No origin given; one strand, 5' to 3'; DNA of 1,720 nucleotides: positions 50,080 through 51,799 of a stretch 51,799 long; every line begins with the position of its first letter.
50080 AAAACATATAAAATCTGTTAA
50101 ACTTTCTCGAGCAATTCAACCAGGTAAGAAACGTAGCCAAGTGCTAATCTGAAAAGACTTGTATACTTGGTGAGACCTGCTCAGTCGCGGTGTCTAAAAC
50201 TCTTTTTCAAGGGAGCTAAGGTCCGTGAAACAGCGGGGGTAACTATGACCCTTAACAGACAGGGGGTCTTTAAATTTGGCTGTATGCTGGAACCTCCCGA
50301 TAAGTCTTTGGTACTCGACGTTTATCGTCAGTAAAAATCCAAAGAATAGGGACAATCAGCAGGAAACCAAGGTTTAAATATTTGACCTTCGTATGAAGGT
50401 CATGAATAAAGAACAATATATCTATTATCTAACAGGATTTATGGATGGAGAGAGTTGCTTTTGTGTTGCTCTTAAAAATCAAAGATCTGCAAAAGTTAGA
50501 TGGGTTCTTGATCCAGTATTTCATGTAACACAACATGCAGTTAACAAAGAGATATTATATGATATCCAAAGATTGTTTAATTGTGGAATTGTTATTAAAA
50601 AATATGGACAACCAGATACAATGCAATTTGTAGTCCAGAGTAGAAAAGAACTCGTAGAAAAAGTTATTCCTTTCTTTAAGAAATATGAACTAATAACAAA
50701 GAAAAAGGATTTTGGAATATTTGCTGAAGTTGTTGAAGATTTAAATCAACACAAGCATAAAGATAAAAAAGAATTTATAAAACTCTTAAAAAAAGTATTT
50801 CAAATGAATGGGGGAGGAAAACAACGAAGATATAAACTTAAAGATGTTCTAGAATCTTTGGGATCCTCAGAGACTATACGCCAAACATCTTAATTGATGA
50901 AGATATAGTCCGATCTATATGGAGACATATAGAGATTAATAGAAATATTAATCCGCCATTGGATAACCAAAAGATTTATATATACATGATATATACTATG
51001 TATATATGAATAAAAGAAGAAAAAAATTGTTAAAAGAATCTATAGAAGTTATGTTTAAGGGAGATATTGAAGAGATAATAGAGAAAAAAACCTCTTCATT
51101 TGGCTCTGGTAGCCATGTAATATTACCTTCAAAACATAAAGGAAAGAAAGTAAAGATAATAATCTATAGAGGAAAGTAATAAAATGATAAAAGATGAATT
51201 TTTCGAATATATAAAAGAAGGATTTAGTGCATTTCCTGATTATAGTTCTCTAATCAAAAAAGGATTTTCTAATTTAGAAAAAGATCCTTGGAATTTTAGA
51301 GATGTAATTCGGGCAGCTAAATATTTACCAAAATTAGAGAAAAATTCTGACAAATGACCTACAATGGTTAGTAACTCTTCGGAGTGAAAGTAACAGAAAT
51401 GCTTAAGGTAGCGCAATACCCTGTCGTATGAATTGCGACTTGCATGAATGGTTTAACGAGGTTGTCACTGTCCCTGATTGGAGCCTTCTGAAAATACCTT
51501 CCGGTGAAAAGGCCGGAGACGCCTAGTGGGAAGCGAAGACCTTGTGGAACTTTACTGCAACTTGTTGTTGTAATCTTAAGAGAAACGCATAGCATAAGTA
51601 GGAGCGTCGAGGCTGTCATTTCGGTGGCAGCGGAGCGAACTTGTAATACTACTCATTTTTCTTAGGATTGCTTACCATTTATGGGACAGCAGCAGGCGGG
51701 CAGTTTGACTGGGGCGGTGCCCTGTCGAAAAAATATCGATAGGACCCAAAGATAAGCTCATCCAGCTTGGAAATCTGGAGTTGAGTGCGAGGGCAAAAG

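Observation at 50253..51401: Oversized 23S rRNA intron carries a homing endonuclease plus a two-gene mini-cassette with its own promoter and operator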

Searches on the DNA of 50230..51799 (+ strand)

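Call 4: search_rna_families(source=window, start=51350, end=51799, threshold=evalue, max_evalue=0.01, show_alignments=1)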
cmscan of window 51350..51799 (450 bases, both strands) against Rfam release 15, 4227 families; matches with E-value up to 0.01: 1.
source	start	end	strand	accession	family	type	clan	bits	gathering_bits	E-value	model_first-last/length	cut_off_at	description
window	51350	51799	+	RF02540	LSU_rRNA_archaea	Gene; rRNA;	CL00112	297.3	50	1.9e-92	1968-2430/2987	5'&3'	Archaeal large subunit ribosomal RNA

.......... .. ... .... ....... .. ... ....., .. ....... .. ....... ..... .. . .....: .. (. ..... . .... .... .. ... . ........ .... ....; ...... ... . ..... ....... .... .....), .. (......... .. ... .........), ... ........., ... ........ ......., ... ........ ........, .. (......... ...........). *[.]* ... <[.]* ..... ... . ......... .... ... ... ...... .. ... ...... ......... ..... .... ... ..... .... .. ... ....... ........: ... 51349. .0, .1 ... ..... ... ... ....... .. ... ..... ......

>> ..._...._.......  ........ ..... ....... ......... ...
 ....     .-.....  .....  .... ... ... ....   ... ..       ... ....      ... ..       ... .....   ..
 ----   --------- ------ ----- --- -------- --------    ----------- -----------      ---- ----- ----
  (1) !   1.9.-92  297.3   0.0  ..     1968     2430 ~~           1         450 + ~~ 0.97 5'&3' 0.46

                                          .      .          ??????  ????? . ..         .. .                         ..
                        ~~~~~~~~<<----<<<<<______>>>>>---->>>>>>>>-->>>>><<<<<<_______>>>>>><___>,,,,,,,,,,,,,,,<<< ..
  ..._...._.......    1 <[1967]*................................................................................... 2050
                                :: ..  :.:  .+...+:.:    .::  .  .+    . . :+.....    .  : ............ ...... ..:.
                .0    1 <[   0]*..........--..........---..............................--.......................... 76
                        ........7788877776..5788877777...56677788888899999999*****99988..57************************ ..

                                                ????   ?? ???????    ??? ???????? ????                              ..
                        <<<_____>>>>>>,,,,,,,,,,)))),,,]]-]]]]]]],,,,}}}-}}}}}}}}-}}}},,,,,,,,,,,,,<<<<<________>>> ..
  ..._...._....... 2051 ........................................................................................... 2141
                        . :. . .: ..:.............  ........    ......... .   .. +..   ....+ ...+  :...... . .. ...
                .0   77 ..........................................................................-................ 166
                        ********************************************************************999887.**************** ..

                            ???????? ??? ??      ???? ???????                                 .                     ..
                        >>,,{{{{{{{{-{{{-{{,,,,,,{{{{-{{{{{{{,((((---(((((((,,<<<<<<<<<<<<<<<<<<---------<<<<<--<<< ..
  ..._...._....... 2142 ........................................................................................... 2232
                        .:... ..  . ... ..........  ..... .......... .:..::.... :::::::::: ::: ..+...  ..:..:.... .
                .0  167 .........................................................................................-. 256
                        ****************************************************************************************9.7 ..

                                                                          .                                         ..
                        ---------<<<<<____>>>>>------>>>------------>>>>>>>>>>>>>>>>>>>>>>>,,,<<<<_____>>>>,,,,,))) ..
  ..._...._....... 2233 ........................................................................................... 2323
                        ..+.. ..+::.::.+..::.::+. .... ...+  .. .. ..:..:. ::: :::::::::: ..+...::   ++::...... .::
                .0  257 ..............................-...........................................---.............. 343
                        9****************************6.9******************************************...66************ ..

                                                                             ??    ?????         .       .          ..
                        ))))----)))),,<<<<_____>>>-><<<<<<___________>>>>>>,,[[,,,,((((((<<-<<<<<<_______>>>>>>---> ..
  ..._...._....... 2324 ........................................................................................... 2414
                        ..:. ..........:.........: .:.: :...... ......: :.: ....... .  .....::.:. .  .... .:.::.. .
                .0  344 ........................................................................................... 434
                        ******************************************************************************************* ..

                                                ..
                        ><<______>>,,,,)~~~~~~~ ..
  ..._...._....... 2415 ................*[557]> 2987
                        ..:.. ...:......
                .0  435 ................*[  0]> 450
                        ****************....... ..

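Call 6: search_rna_families(source=window, start=50230, end=51420, threshold=evalue, max_evalue=10, show_alignments=4)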
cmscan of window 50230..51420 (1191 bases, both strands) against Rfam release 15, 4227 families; matches with E-value up to 10: 4.
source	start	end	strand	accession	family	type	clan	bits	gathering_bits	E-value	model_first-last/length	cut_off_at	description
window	50791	50932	+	RF00028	Intron_gpI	Intron;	-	37.7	50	8.9e-08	1-253/253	no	Group I catalytic intron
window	50597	50677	+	RF01593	plasmodium_snoR16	Gene; snRNA; snoRNA; CD-box;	-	24.4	70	0.3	1-126/126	no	small nucleolar RNA snoR16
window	51090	51173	-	RF00160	snoZ159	Gene; snRNA; snoRNA; CD-box;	CL00065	17.7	39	4.1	1-86/86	no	Small nucleolar RNA Z159/U59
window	50357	50448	+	RF02510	PYLIS_3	Cis-reg;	-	15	38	2.6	1-100/100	no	Pyrrolysine insertion sequence mttB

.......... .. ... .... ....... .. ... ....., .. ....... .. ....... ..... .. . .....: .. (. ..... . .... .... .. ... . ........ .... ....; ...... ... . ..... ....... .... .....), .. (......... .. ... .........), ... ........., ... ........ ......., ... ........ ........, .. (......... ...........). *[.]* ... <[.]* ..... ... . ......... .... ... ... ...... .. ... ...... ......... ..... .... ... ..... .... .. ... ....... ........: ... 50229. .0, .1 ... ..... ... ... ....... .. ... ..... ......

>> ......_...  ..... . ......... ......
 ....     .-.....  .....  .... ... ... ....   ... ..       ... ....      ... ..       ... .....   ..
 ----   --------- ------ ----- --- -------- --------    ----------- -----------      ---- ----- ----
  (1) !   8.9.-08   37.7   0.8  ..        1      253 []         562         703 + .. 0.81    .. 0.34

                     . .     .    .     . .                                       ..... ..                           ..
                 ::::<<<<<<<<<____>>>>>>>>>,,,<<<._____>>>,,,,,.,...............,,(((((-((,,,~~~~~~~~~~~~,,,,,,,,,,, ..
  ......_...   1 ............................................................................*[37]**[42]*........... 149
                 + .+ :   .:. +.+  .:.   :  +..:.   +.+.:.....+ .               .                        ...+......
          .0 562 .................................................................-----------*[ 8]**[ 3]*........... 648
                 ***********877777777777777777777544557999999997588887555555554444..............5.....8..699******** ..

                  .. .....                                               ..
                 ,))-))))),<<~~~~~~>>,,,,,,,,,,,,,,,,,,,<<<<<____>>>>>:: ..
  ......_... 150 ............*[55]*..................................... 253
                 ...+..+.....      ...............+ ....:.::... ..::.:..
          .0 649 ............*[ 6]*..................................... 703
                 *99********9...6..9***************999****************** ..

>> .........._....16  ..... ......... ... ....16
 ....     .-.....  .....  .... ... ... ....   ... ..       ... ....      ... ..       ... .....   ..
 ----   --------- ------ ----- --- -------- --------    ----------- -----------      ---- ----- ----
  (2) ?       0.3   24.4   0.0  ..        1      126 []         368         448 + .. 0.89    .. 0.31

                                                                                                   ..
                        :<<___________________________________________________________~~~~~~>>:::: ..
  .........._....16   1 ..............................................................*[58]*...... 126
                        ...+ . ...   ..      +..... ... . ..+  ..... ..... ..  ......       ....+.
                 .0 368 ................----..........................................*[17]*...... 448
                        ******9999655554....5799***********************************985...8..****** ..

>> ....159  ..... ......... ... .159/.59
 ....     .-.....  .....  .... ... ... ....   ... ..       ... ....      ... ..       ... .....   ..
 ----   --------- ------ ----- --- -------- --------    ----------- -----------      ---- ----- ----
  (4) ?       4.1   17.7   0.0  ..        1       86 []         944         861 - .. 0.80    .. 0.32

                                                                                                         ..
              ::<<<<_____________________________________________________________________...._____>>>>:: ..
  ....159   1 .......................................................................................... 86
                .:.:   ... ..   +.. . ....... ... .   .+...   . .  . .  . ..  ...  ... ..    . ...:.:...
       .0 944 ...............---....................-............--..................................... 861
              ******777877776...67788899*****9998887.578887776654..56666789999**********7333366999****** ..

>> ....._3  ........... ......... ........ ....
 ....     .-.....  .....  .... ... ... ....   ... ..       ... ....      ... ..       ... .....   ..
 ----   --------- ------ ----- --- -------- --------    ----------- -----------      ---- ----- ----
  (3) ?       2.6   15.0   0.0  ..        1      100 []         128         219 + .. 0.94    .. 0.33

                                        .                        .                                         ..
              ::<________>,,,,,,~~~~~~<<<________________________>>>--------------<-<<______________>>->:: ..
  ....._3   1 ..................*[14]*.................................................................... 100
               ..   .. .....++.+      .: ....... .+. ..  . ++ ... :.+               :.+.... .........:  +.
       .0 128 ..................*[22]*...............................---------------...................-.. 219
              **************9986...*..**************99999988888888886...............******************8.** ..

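Call 71: search_rna_families(sources=[L026, L027, L029, L001, L007], threshold=gathering)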
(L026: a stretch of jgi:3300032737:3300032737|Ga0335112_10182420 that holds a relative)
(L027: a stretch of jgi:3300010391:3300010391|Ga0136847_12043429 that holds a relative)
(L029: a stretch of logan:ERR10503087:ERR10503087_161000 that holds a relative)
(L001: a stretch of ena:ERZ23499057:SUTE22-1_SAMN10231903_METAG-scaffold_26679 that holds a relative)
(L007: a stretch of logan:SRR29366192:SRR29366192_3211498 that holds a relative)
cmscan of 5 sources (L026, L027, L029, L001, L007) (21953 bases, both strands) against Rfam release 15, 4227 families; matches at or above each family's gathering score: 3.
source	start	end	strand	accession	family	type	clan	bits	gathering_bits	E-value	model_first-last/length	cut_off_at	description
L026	1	1585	+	RF02540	LSU_rRNA_archaea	Gene; rRNA;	CL00112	710.5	50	1.3e-222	1943-2987/2987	5'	Archaeal large subunit ribosomal RNA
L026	2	372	+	RF00028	Intron_gpI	Intron;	-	77.2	50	2.5e-18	1-253/253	no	Group I catalytic intron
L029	2627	2750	+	RF00005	tRNA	Gene; tRNA;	CL00001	55.8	29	8.4e-10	1-71/71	no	tRNA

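Call 78: search_rna_families(sources=[L031, L032], threshold=gathering)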
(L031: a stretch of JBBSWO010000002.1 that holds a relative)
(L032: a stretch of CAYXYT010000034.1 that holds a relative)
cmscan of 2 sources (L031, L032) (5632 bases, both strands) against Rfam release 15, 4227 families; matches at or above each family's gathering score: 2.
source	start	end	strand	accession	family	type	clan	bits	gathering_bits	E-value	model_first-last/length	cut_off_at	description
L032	2081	2151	-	RF00005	tRNA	Gene; tRNA;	CL00001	66.3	29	2.8e-13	1-71/71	no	tRNA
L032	2319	2391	-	RF00005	tRNA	Gene; tRNA;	CL00001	61.3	29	6.8e-12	1-71/71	no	tRNA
